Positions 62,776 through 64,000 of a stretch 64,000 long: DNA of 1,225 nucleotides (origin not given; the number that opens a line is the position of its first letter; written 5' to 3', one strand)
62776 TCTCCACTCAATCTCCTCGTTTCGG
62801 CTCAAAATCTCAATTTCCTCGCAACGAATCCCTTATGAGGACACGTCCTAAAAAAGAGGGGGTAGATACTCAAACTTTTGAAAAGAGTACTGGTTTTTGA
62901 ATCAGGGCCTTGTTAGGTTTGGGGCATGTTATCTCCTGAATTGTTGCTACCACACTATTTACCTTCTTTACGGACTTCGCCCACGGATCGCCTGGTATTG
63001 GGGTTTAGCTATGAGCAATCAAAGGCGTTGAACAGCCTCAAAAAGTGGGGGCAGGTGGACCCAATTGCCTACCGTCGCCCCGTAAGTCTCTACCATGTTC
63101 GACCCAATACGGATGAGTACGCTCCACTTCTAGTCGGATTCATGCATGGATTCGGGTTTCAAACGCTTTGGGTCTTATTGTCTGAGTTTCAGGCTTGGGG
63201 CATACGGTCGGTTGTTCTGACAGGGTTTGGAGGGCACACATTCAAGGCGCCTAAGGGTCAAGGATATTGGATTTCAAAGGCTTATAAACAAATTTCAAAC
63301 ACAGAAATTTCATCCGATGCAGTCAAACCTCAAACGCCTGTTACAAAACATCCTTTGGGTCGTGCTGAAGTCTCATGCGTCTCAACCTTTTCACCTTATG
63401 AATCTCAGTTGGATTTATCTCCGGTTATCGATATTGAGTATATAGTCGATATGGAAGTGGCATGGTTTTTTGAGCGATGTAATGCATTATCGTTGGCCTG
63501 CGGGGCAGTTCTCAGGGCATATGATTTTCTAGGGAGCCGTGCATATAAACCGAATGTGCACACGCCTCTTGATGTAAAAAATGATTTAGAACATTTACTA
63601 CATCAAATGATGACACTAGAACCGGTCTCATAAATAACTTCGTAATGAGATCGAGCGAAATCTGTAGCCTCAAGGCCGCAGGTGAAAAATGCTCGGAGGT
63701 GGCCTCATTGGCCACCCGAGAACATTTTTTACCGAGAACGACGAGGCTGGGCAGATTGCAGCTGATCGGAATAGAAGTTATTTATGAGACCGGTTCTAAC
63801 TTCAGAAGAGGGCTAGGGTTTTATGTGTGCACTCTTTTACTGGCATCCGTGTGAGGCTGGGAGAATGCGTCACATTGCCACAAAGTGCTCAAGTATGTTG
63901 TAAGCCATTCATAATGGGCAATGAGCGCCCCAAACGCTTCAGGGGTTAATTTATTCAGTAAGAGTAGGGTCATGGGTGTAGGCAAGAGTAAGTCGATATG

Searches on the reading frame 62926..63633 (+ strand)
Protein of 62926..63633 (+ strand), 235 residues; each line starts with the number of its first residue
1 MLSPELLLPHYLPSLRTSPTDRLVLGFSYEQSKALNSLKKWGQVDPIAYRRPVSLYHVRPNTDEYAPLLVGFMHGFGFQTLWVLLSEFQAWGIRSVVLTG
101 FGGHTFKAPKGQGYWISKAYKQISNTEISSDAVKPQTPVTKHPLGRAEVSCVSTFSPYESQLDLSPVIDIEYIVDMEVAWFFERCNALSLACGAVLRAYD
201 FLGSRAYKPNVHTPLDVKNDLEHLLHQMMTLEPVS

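Call 10: search_protein_families(library=pfam, proteins=[window:62926-63633:+])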
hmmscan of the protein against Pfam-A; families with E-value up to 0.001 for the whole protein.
window:62926-63633:+ (235 aa): 0 families

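Call 19: list_cluster_members(proteins=[P0001, window:62926-63633:+, window:47020-48297:+])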
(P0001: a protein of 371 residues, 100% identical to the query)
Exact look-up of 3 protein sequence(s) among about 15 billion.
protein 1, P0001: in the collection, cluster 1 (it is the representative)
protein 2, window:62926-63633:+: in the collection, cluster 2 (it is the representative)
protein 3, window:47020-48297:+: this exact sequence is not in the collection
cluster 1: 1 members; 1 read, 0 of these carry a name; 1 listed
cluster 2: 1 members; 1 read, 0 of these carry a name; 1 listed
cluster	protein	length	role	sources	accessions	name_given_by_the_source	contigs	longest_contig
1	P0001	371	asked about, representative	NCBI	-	-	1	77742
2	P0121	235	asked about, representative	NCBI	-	-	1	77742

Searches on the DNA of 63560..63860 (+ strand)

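Call 36: search_dna_similar(query=window:63617-63800:+, collection=plasmids, mode=distant, max_evalue=0.01)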
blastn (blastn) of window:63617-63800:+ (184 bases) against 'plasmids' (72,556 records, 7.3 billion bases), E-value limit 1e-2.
No match.

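Call 74: search_rna_families(source=window, start=63560, end=63860, threshold=evalue, max_evalue=5)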
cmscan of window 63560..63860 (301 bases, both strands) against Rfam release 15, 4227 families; matches with E-value up to 5: 2.
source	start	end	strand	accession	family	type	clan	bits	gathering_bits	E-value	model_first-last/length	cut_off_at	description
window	63682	63734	+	RF00900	mir-255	Gene; miRNA;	-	19.9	50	0.38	1-59/59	no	mir-255 microRNA precursor family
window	63679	63734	+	RF00865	MIR169_5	Gene; miRNA;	CL00098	14.6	44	2.7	1-129/129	no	MIR169_5 microRNA precursor family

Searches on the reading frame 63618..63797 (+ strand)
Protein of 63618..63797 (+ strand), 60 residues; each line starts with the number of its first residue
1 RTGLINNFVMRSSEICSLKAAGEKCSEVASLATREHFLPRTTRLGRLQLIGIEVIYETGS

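Call 24: find_homologous_proteins(query=window:63618-63797:+, max_evalue=10)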
Query seq(60 aa): no candidate shares three 5-residue words with the query. No homologue found.
